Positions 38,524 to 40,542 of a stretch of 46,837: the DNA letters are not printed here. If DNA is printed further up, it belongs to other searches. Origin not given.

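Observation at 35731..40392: Orphan GspL/PilM-like anchor + GspE/PilB-family ATPase + J-domain protein operon with no pilin, platform or secretin genes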

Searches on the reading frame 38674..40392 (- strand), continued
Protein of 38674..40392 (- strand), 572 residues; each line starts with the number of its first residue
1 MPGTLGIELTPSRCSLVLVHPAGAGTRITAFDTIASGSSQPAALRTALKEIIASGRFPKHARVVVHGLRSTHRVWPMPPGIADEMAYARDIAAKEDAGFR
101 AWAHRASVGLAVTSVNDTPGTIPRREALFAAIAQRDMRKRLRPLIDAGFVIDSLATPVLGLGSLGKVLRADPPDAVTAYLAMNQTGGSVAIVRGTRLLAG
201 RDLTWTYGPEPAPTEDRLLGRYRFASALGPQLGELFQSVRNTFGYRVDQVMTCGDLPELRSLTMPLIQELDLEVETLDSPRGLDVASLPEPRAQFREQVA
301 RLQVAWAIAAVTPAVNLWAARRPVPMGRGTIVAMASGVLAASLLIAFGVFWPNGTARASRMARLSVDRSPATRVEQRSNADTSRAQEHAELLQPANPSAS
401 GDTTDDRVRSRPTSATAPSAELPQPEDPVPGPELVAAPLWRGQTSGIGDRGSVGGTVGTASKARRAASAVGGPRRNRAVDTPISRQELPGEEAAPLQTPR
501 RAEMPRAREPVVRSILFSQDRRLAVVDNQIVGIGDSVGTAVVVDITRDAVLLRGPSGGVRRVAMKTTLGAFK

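Call 20: find_related_loci(query=A1, collection=genome_contigs, flank=10000)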
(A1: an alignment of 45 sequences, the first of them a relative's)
Query A1 (572 aa) in genome_contigs; peptide patterns used: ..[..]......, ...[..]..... (x = any residue, [..] = any of these).
92 stretches matched a pattern; 51 encode a relative of the query (tblastn E <= 1e-3); 51 distinct loci.
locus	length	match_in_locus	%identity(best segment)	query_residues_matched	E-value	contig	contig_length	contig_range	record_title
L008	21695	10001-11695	35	5-565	2e-74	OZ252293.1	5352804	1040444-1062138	MAG: Vicinamibacterales bacterium isolate 08279705-4e20-409b-9ee9-4721abb0d863 genome assembly, chromosome: 1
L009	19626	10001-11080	35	141-562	3e-41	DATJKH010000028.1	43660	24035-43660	MAG TPA_asm: Vicinamibacterales bacterium isolate SMAG_U15588 k141_1140084, whole genome shotgun sequence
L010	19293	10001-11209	32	141-564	9e-37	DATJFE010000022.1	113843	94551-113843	MAG TPA_asm: Vicinamibacterales bacterium isolate SMAG_U15451 k141_2884314, whole genome shotgun sequence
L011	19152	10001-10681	37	1-283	3e-36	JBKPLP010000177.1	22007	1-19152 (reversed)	MAG: Acidobacteriota bacterium isolate GS_HAYS_MAG_00089 GS_HAYS_000002526981, whole genome shotgun sequence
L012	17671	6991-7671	35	1-283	3e-36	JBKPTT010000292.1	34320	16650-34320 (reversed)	MAG: Acidobacteriota bacterium isolate GM_HAYS_MAG_00049 GM_HAYS_000001674782, whole genome shotgun sequence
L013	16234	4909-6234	30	1-565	1e-35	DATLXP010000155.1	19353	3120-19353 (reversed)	MAG TPA_asm: Vicinamibacterales bacterium isolate SMAG_U13249 k141_289666, whole genome shotgun sequence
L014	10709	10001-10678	34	1-283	2e-34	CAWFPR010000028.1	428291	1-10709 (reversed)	MAG: uncultured Acidobacteriota bacterium isolate MFD05442.bin.1.130 genome assembly, contig: contig_7511, whole genome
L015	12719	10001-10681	35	1-283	2e-34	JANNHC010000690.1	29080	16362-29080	MAG: Acidobacteriota bacterium isolate SOY_6_C_metabat_331 SOY_6_C_k141_1579600, whole genome shotgun sequence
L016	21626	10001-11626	36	6-569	3e-33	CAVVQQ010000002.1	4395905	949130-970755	MAG: uncultured Acidobacteriota bacterium isolate MFD02581.bin.2.64 genome assembly, contig: contig_18388, whole genome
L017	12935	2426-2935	44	138-309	9e-34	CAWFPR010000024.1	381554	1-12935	MAG: uncultured Acidobacteriota bacterium isolate MFD05442.bin.1.130 genome assembly, contig: contig_5082, whole genome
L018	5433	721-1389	37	6-286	3e-33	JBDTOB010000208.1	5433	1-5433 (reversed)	MAG: Acidobacteriota bacterium isolate cluster3_bin.164 NODE_83713_length_5433_cov_15.444031, whole genome shotgun seque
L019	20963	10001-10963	50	147-557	2e-33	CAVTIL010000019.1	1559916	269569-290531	MAG: uncultured Acidobacteriota bacterium isolate MFD06229.bin.1.266 genome assembly, contig: contig_6769, whole genome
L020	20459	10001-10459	45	131-286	2e-32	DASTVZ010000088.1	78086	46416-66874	MAG TPA_asm: Vicinamibacterales bacterium isolate SMAG_U2373 k141_52219, whole genome shotgun sequence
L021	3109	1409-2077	35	6-286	2e-32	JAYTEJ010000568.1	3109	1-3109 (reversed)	MAG: Acidobacteriota bacterium isolate GFS_2025 GFS_2025_567, whole genome shotgun sequence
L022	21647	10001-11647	31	1-571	4e-32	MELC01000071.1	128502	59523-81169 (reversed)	MAG: Acidobacteria bacterium RIFCSPLOWO2_12_FULL_66_21 rifcsplowo2_12_scaffold_540, whole genome shotgun sequence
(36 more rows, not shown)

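Call 25: predict_structure(alignment_id=A1)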
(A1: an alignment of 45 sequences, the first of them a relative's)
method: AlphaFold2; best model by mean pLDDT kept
length: 572 residues; sequences in the alignment: 45
mean_pLDDT: 72.3   pTM: 0.58
mean pLDDT of the five models: 72.3, 69.8, 69.5, 67.9, 66.4
residues with pLDDT >= 90: 229; 70-90: 94; 50-70: 93; < 50: 156
segments of 3 or more residues with pLDDT < 50: 102-104, 325-330, 350-384, 386-396, 399-407, 409-411, 416-419, 432-501, 570-572
pLDDT, mean of each block of 10 residues (from residue 1): 92 94 91 83 95 96 88 69 72 63 55 62 68 84 96 92 88 92 93 91 81 81 92 95 94 93 96 95 86 90 94 67 49 51 54 39 39 41 44 45 44 47 50 43 37 37 39 37 40 44 68 93 96 96 97 95 77 39
secondary structure, 60 per line:
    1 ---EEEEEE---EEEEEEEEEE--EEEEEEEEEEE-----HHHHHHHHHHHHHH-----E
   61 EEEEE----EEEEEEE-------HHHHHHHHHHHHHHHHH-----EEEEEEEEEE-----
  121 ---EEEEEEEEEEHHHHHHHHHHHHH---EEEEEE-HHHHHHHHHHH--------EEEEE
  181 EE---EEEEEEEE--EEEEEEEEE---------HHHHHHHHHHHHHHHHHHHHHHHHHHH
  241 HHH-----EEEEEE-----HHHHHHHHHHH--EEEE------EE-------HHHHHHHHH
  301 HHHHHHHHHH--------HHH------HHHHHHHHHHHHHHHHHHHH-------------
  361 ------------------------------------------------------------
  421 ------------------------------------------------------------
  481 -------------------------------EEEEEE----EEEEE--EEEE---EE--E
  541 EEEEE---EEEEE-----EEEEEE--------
elements in order: E4-9 E13-22 E25-35 H41-54 E60-65 E70-76 H84-100 E106-115 E124-133 H134-146 E150-155 H157-167 E176-182 E186-193 E196-204 H214-243 E249-254 H260-270 E273-276 H292-310 H328-347 E512-517 E522-526 E529-532 E540-545 E549-553 E559-564
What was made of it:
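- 38674..40392 (-): 572-aa bitopic protein. Cytoplasmic PilM-fold domain (aa 1-310; nt 39463-40392), TM helix (aa 328-347; nt 39352-39411), disordered A/R/P/S-rich linker (aa 350-505; nt 38878-39345), periplasmic six-strand GspB/HR-like domain (aa 510-565; nt 38698-38865). AF2 model (call 25).
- On PilM (T4aP, PF11104): The domain is fused to its own TM helix (call 25).
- On GspL (T2SS): The periplasmic part is a disordered linker plus a beta domain, not a ferredoxin-like fold (call 25).
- On GspB (PF16537 T2SSB): The model has a TM helix at 328-347 and six strands at 512-564, with pLDDT 93-97 (call 25).
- The tether links the ATPase-docking fold directly to the secretin-binding fold in one chain (call 25).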

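Call 26: search_protein_families(library=pfam, proteins=[L008:5049-6743:+, L008:6902-8203:+, L008:8200-9879:+, L008:9962-11722:+, L008:11796-13787:+, L008:13792-14559:+, L008:14631-15185:+, L002:6232-6795:+, L002:2083-2586:+], max_evalue=0.01)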
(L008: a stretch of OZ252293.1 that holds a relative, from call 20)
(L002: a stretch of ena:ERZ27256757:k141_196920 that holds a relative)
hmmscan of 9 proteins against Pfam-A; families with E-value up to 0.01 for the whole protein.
L008:5049-6743:+ (564 aa): 2 families
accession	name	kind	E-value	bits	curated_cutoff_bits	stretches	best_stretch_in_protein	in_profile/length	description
PF00263.26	Secretin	-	4.6e-39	134.2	27.5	1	388-552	1-168/169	Bacterial type II and III secretion system protein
PF07660.19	STN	-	0.0047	17.2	28.4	0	194-223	20-49/52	Secretin and TonB N terminus short domain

L008:6902-8203:+ (433 aa): 15 families
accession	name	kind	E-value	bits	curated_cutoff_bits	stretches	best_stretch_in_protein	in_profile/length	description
PF13401.12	AAA_22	-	1.8e-25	90.2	27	1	6-142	5-130/130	AAA domain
PF13191.12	AAA_16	-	2.3e-12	48.1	32.6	1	5-127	23-164/167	AAA ATPase domain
PF07728.20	AAA_5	-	1.2e-05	25.8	22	1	9-117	2-89/139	AAA domain (dynein-related subfamily)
PF03796.21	DnaB_C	-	0.00014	21.8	27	1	6-154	19-154/255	DnaB-like helicase C terminal domain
PF13604.12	AAA_30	-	0.00055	20.2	27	1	7-135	19-124/191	AAA domain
PF13238.12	AAA_18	-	0.00081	20.3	29.4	1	10-43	2-25/128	AAA domain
PF01443.25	Viral_helicase1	-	0.00098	19.4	21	1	10-119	2-84/228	Viral superfamily 1 RNA helicase core domain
PF00437.27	T2SSE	-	0.0011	18.1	24.9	1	6-32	142-168/370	Type II/IV secretion system protein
PF13245.12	AAA_19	-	0.0013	19.4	25.1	0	6-31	11-36/134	AAA domain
PF00004.35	AAA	-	0.0024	18.7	21.2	1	9-110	1-73/131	ATPase family associated with various cellular activities (AAA)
PF12775.13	AAA_7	-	0.0039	17.2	25.8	1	9-41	36-68/181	P-loop containing dynein motor region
PF02492.25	cobW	-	0.0042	17.1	20.7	1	9-113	3-102/180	CobW/HypB/UreG, nucleotide-binding domain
PF00158.32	Sigma54_activat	-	0.0067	16.6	20.2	0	9-52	25-68/168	Sigma-54 interaction domain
PF10662.15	PduV-EutP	-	0.0092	16.2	21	0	9-28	4-23/143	Ethanolamine utilisation - propanediol utilisation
PF13555.12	AAA_29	-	0.0099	16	27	0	2-25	18-41/61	P-loop containing region of AAA domain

L008:8200-9879:+ (559 aa): 19 families
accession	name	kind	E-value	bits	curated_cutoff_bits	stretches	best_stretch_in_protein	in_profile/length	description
PF13414.12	TPR_11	-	2.2e-26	91.7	26.8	3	483-514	7-38/42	TPR repeat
PF07719.23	TPR_2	-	3.9e-22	76.9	27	2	403-434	2-33/34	Tetratricopeptide repeat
PF13431.12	TPR_17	-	8.3e-22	76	24.4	2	494-525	3-34/34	Tetratricopeptide repeat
PF00515.34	TPR_1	-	8.9e-18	63.7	27.8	1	504-528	1-25/34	Tetratricopeptide repeat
PF13181.12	TPR_8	-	8.9e-15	54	25.7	1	405-434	4-33/34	Tetratricopeptide repeat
PF13432.12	TPR_16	-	2.3e-14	54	32.7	3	442-503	3-64/65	Tetratricopeptide repeat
PF14559.12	TPR_19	-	2.4e-13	50.6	25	2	418-469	7-58/68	Tetratricopeptide repeat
PF13428.12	TPR_14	-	4.6e-13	48.9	23.5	0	407-443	6-42/44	Tetratricopeptide repeat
PF13424.12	TPR_12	-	3.2e-11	43.7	30.1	2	472-528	5-69/77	Tetratricopeptide repeat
PF13176.12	TPR_7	-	5.4e-11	42.1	27.9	0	438-470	1-35/36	Tetratricopeptide repeat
PF13371.12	TPR_9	-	2.7e-08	34.1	35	1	485-548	10-71/73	Tetratricopeptide repeat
PF07721.20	TPR_4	-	2.6e-07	31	27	0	504-528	1-25/26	Tetratricopeptide repeat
PF13174.12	TPR_6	-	1e-05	26.3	26.3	0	471-503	1-33/33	Tetratricopeptide repeat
PF14561.12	TPR_20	-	1.6e-05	25.6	25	1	454-500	6-52/90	Tetratricopeptide repeat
PF13374.12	TPR_10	-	6.6e-05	23.2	27.5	0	406-431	6-31/42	Tetratricopeptide repeat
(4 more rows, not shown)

L008:9962-11722:+ (586 aa): 0 families

L008:11796-13787:+ (663 aa): 12 families
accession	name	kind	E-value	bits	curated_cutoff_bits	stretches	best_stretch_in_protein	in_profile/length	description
PF00437.27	T2SSE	-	2.8e-112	375.5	24.9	1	268-580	75-370/370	Type II/IV secretion system protein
PF12773.13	DZR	-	4.1e-06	27.3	27.3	1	592-634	1-44/45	Double zinc ribbon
PF13401.12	AAA_22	-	0.00017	22.3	27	1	334-376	3-45/130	AAA domain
PF13191.12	AAA_16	-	0.00021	22.3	32.6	1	333-401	21-82/167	AAA ATPase domain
PF13240.11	Zn_Ribbon_1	-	0.00047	20.3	25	0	617-634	2-19/23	zinc-ribbon domain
PF13604.12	AAA_30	-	0.00079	19.6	27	1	328-368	10-50/191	AAA domain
PF25199.1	nSTAND_NTPase5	-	0.0021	18.3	34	1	335-381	40-87/145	Novel STAND NTPase 5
PF04851.21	ResIII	-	0.0024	18.3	22.5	1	328-372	15-61/164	Type III restriction enzyme, res subunit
PF12775.13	AAA_7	-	0.0028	17.7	25.8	1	333-371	30-68/181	P-loop containing dynein motor region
PF20720.3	nSTAND3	-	0.0058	16.8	27.2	1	334-375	15-56/155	Novel STAND NTPase 3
PF00448.28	SRP54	-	0.0075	16.4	22.7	0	338-368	3-33/196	SRP54-type protein, GTPase domain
PF13555.12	AAA_29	-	0.0092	16.1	27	0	334-353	20-39/61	P-loop containing region of AAA domain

L008:13792-14559:+ (255 aa): 1 family
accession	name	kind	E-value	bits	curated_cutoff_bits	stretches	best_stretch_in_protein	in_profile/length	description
PF00226.36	DnaJ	-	1.5e-09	38.3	27.8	1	6-39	1-34/63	DnaJ domain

L008:14631-15185:+ (184 aa): 0 families

L002:6232-6795:+ (187 aa): 23 families
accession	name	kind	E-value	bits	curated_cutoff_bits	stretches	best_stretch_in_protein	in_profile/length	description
PF07719.23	TPR_2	-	5.6e-25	85.8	27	3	35-67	1-33/34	Tetratricopeptide repeat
PF00515.34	TPR_1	-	1.6e-23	81.9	27.8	3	35-68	1-34/34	Tetratricopeptide repeat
PF13414.12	TPR_11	-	2.7e-23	81.8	26.8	3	42-83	1-42/42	TPR repeat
PF13432.12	TPR_16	-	1.4e-21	77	32.7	3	75-137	3-65/65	Tetratricopeptide repeat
PF13431.12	TPR_17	-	6e-20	70.2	24.4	2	24-55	2-33/34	Tetratricopeptide repeat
PF13181.12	TPR_8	-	1.9e-18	65.4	25.7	2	36-67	2-33/34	Tetratricopeptide repeat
PF14559.12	TPR_19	-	9.1e-18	64.8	25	3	46-104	2-62/68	Tetratricopeptide repeat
PF13428.12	TPR_14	-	6e-15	54.7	23.5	3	72-110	4-42/44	Tetratricopeptide repeat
PF13176.12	TPR_7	-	1e-14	53.7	27.9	1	37-65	1-31/36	Tetratricopeptide repeat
PF13424.12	TPR_12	-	6.4e-14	52.3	30.1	2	7-67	9-77/77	Tetratricopeptide repeat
PF13174.12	TPR_6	-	4.5e-12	46.2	26.3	0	71-101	2-32/33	Tetratricopeptide repeat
PF13371.12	TPR_9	-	3.5e-10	40.2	35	2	118-182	10-72/73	Tetratricopeptide repeat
PF07721.20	TPR_4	-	1.1e-09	38.4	27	2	35-60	1-26/26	Tetratricopeptide repeat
PF13374.12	TPR_10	-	1e-08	35.3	27.5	1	69-97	2-30/42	Tetratricopeptide repeat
PF24575.1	TPR_Slam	-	4e-07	30.8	35.2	0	43-92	55-104/104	Surface lipoprotein assembly modifier, N-terminal TPR repeats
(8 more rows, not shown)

L002:2083-2586:+ (167 aa): 1 family
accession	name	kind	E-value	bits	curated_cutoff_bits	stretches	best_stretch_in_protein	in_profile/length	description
PF17647.6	DUF5518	-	0.0021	18.6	27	0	8-83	3-71/116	Family of unknown function (DUF5518)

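Call 28: fold_search(model_id=the predicted structure, library=pdb)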
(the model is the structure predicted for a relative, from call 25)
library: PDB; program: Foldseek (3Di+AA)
matches with E <= 10: 1401; with E <= 0.001: 166
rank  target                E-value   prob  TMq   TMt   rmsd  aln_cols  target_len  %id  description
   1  2ych_A                4.6e-17  1.00  0.42  0.66   5.5       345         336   22  PilM-PilN type IV pilus biogenesis complex (released 2011-05-11)
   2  5eoy_A                5.5e-17  1.00  0.38  0.58   7.1       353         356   15  Pseudomonas aeruginosa SeMet-PilM bound to ADP (released 2016-04-27)
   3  5eou_B                1.3e-16  1.00  0.43  0.67   5.2       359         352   14  Pseudomonas aeruginosa PilM:PilN1-12 bound to ATP (released 2016-04-27)
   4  5eou_A                3.3e-16  1.00  0.40  0.64   5.9       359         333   14  Pseudomonas aeruginosa PilM:PilN1-12 bound to ATP (released 2016-04-27)
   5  5eq6_A                3.7e-16  1.00  0.38  0.57   7.3       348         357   14  Pseudomonas aeruginosa PilM bound to AMP-PNP (released 2016-04-27)
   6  5eoy_B                6.2e-16  1.00  0.39  0.59   6.6       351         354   14  Pseudomonas aeruginosa SeMet-PilM bound to ADP (released 2016-04-27)
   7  5eox_B                9.2e-16  1.00  0.38  0.58   7.0       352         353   15  Pseudomonas aeruginosa PilM bound to ADP (released 2016-04-27)
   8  5eox_A                5.5e-15  1.00  0.39  0.59   7.0       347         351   14  Pseudomonas aeruginosa PilM bound to ADP (released 2016-04-27)
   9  5eq6_B                8.2e-15  1.00  0.37  0.56   7.2       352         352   14  Pseudomonas aeruginosa PilM bound to AMP-PNP (released 2016-04-27)
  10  3jc8_Ma               1.6e-13  1.00  0.42  0.64   5.3       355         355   14  Architectural model of the type IVa pilus machine in a piliated state (released 2016-03-16)
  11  7q6d                  9.8e-12  1.00  0.39  0.56   6.1       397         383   10  E. coli FtsA 1-405 ATP 3 Ni (released 2022-09-21)
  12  3wt0_D                4.0e-11  1.00  0.37  0.53   7.4       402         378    9  Crystal Structure Analysis of Cell Division Protein (released 2015-04-29)
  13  4a2b                  4.8e-11  1.00  0.38  0.53   6.9       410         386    7  Thermotoga maritima FtsA with ATP gamma S (released 2012-04-25)
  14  7q6g                  7.1e-11  1.00  0.41  0.57   5.3       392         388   11  Xenorhabdus poinarii FtsA 1-396 ADP (released 2022-09-21)
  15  4a2a_B                1.5e-10  1.00  0.38  0.54   7.0       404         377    9  Thermotoga maritima FtsA:FtsZ(336-351) (released 2012-04-25)
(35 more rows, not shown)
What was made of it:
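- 38674..40392 (-): Foldseek top hits are PilM 2ych/5eou/3jc8 (call 28).
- On PilM (T4aP, PF11104): Foldseek top 10 hits are PilM, E 5e-17 to 2e-13, TM-score 0.56-0.67 normalised to the target (call 28).
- On GspL (T2SS): The cytoplasmic domain matches EpsL/GspL at E about 1e-8, ranking below PilM and FtsA (call 28).
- Closest known: T4aP alignment subcomplex PilM-PilN-PilO-PilP-PilQ with PilB. Same: PilM is the best fold match for the N-terminal domain (call 28).
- Checked: Foldseek puts PilM first (E 5e-17 to 2e-13), then FtsA, then GspL/EpsL (call 28).
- Fold of the 572-aa protein: calls 25, 28.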
